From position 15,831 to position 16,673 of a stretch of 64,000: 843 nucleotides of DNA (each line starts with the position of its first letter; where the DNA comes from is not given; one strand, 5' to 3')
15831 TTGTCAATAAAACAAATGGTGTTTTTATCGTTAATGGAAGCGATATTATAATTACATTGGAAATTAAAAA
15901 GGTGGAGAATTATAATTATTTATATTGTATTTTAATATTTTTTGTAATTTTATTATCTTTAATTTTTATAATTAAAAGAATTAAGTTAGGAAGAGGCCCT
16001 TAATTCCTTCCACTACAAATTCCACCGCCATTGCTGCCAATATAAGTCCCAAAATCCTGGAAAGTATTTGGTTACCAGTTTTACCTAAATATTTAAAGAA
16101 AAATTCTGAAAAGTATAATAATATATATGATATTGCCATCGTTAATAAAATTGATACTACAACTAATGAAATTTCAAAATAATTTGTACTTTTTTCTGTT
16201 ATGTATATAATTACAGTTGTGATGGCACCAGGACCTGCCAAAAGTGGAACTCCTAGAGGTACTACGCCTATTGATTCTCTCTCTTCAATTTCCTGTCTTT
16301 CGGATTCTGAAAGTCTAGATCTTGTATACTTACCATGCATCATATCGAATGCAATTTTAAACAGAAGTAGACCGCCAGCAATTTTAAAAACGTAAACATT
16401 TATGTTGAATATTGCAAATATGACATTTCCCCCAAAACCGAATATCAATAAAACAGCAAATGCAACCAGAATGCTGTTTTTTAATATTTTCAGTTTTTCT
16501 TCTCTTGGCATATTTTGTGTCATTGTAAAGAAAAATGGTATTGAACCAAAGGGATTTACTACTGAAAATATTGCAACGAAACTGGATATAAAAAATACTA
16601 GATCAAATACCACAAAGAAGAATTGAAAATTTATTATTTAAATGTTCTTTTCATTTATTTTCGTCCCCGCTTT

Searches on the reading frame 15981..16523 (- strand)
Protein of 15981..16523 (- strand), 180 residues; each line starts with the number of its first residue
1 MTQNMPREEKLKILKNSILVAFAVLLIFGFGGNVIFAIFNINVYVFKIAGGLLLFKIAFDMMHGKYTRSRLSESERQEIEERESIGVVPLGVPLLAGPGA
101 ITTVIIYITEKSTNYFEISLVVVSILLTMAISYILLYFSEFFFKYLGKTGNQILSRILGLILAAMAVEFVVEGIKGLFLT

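Call 60: search_protein_families(library=pfam, proteins=[window:15981-16523:-], max_evalue=0.001)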
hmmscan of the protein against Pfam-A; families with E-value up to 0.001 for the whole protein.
window:15981-16523:- (180 aa): 1 family
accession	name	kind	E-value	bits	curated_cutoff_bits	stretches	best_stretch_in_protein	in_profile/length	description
PF01914.23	MarC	-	6.8e-53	179.6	23.9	1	1-178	27-203/203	MarC family integral membrane protein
